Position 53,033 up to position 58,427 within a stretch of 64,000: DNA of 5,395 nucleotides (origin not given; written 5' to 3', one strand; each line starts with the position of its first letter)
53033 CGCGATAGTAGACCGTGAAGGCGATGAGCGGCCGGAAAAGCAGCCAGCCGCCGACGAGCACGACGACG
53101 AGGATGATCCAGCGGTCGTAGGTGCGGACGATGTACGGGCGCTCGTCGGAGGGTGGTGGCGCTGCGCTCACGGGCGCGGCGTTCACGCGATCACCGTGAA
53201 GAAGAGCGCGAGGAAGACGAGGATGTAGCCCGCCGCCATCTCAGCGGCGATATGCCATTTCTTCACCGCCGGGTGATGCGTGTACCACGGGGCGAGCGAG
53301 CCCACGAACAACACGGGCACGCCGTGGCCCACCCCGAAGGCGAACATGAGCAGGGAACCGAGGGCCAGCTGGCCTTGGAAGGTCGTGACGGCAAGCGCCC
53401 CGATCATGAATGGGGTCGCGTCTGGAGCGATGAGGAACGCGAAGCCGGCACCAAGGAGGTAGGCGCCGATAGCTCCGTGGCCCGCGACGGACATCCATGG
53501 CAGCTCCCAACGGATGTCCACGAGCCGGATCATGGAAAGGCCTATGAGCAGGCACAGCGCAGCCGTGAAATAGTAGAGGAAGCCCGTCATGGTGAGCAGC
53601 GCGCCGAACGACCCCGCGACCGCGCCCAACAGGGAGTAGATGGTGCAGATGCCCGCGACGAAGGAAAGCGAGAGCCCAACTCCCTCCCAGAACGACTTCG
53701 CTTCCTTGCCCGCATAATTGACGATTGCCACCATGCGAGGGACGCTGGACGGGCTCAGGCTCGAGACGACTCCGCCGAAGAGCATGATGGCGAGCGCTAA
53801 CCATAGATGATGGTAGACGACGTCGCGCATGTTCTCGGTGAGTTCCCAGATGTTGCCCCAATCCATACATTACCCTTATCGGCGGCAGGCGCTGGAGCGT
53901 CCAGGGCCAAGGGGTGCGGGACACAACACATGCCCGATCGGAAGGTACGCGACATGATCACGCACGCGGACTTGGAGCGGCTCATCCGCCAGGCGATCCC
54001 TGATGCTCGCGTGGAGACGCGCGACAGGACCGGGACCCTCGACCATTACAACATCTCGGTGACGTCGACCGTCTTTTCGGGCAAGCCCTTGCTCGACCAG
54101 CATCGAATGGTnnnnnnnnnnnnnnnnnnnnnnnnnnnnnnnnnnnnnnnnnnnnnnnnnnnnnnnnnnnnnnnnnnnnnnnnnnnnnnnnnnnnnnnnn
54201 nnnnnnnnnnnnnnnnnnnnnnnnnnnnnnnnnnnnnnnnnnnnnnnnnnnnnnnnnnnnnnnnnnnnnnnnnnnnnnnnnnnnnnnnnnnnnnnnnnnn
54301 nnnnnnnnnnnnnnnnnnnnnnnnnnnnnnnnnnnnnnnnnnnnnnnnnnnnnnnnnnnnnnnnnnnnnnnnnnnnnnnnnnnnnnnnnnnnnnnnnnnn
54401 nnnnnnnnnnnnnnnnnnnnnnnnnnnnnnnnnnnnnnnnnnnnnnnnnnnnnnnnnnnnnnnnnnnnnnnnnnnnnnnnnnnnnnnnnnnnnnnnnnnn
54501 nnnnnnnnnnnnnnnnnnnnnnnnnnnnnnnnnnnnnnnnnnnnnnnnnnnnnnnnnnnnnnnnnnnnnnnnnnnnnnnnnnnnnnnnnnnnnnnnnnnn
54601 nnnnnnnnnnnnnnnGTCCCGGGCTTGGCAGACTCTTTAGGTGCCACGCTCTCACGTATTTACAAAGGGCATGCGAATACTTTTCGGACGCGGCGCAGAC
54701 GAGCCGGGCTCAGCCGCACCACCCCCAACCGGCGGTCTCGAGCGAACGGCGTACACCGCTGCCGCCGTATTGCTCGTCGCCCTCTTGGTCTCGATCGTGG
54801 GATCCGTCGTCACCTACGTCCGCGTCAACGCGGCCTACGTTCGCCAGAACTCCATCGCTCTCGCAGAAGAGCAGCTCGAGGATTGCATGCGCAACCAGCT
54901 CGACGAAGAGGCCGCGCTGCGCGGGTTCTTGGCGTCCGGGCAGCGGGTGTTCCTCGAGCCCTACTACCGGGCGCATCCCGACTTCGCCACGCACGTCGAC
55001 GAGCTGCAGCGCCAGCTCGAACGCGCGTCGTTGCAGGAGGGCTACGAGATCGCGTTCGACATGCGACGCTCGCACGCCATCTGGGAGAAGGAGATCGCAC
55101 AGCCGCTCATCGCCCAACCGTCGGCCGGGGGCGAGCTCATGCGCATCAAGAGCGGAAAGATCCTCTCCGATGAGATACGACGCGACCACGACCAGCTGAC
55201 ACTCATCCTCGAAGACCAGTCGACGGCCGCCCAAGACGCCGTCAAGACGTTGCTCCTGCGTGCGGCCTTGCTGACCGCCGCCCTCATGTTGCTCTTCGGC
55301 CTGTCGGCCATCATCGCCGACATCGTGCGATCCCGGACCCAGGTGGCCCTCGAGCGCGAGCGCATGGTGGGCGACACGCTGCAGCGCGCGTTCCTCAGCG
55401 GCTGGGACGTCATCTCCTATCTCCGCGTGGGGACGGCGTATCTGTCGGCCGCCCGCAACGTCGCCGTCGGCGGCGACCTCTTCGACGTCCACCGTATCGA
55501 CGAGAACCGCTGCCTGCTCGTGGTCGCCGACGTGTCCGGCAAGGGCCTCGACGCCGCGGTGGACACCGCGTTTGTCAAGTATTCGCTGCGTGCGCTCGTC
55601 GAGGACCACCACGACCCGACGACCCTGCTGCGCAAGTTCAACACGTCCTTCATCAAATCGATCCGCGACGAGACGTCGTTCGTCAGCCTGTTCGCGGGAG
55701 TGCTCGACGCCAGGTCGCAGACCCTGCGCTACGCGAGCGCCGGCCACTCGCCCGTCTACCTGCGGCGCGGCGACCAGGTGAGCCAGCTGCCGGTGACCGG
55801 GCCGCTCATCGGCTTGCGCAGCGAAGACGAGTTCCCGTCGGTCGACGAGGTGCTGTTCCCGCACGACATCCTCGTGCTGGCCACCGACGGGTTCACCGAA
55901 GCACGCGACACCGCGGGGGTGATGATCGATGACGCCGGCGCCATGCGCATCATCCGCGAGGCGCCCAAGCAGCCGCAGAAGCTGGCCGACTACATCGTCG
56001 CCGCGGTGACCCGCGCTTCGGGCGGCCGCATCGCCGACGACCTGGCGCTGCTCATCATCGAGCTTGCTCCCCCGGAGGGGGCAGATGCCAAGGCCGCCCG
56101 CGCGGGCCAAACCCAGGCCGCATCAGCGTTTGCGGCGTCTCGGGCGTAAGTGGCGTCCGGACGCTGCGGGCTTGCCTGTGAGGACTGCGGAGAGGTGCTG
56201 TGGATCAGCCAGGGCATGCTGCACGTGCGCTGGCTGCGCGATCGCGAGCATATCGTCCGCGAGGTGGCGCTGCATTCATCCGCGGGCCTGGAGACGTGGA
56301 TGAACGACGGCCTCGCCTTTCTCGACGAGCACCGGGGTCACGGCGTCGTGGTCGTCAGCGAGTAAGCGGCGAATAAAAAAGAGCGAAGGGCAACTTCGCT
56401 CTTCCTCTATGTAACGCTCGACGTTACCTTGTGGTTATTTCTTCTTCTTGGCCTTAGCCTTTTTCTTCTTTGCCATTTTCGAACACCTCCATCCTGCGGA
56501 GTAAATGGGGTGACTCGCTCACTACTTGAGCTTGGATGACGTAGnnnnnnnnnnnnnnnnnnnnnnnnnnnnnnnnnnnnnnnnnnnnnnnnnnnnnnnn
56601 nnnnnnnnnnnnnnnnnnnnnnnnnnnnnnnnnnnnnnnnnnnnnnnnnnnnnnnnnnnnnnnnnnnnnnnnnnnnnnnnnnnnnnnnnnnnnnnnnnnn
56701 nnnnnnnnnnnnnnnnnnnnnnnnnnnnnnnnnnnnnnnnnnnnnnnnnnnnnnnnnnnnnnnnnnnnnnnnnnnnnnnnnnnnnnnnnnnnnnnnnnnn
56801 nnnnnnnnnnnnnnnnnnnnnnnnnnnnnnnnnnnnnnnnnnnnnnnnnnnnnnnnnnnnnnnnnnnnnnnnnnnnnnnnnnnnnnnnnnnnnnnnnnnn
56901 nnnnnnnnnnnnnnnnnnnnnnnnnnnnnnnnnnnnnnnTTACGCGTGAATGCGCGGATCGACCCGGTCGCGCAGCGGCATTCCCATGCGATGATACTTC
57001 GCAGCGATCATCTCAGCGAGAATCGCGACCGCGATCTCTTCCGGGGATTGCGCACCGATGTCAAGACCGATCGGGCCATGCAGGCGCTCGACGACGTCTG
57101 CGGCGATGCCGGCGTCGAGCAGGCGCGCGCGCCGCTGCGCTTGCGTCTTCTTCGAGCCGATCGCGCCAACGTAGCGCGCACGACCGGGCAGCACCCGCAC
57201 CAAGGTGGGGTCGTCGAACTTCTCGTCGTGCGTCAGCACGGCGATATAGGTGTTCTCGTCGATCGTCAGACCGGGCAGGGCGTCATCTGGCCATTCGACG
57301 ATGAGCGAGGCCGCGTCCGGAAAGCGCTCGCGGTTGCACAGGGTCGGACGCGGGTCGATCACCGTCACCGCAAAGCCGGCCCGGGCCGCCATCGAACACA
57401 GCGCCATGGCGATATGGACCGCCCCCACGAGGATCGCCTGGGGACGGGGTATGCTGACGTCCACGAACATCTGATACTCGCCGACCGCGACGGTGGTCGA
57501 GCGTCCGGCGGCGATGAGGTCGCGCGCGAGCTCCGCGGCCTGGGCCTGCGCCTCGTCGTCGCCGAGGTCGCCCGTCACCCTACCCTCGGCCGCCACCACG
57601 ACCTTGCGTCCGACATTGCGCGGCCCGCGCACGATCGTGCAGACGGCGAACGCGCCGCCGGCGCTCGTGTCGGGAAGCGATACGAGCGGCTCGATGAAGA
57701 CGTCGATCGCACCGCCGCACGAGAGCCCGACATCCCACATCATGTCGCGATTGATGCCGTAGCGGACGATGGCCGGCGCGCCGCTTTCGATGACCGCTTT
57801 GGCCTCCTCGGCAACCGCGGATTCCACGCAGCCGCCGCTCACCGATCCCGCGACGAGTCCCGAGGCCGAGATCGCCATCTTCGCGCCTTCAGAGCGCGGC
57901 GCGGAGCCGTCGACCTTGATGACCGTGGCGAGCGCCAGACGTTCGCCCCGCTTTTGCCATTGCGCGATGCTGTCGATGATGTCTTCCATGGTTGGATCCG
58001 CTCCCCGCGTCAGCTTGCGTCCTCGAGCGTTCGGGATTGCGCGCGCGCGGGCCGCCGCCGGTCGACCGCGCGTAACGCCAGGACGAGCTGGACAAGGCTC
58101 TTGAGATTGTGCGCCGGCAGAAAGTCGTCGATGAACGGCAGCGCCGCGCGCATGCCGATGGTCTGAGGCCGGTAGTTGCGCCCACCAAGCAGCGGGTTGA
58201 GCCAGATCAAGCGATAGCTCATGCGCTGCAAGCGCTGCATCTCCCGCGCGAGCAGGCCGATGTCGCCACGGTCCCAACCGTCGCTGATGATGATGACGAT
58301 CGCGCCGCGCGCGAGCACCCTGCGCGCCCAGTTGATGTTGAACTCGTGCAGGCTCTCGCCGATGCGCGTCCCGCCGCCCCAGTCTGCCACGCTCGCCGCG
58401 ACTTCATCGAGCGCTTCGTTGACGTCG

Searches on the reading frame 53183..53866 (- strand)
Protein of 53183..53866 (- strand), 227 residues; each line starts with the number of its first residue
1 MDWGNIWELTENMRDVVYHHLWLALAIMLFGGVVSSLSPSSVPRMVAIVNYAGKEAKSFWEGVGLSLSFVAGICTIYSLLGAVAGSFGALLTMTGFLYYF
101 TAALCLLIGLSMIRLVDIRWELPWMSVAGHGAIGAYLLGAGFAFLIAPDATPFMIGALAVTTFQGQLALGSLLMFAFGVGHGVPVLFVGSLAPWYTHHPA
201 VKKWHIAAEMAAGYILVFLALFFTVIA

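Call 21: search_protein_families(library=pfam, proteins=[window:53183-53866:-], max_evalue=0.001)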
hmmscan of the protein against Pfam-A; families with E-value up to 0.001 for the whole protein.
window:53183-53866:- (227 aa): 2 families
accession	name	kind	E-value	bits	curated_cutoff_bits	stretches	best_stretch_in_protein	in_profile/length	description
PF02683.22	DsbD_TM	-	1.2e-12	48.1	27.1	1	21-222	1-213/219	Cytochrome C biogenesis protein transmembrane domain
PF13386.12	DsbD_2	-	1.1e-06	29.2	24.9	1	56-211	29-192/199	Cytochrome C biogenesis protein transmembrane region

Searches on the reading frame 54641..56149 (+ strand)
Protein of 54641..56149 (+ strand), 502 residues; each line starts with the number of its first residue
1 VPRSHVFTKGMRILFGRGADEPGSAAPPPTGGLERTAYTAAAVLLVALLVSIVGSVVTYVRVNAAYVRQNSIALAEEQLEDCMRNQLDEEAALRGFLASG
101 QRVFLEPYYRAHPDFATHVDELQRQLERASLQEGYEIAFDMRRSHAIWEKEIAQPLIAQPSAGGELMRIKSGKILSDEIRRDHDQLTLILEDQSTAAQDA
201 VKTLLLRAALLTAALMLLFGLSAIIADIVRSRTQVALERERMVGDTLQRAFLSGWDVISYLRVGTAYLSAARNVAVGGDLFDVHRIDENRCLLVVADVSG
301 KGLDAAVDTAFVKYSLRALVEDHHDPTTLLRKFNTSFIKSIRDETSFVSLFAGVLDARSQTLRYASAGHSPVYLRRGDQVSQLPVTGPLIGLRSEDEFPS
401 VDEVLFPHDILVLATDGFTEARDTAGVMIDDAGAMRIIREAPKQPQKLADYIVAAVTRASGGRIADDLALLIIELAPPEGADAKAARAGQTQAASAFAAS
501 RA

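Call 22: search_protein_families(library=pfam, proteins=[window:54641-56149:+], max_evalue=0.001)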
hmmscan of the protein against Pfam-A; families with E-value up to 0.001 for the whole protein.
window:54641-56149:+ (502 aa): 2 families
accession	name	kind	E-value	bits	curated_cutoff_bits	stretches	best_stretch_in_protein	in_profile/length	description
PF07228.17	SpoIIE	-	1.6e-43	149.3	25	1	288-474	2-190/192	Stage II sporulation protein E (SpoIIE)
PF05227.19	CHASE3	-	7.2e-12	45.8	28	1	76-197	12-135/138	CHASE3 domain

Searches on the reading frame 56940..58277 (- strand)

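Call 22: search_protein_families(library=pfam, proteins=[window:56940-58277:-], max_evalue=0.001)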
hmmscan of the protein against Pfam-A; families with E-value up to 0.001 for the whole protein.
window:56940-58277:- (445 aa): 2 families
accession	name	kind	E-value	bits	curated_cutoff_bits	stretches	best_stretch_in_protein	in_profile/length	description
PF13478.12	XdhC_C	-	3.3e-42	144.4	29.7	1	282-423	2-125/125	XdhC Rossmann domain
PF02625.21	XdhC_CoxI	-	3.5e-35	120.2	24.3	2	107-174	1-68/68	XdhC and CoxI family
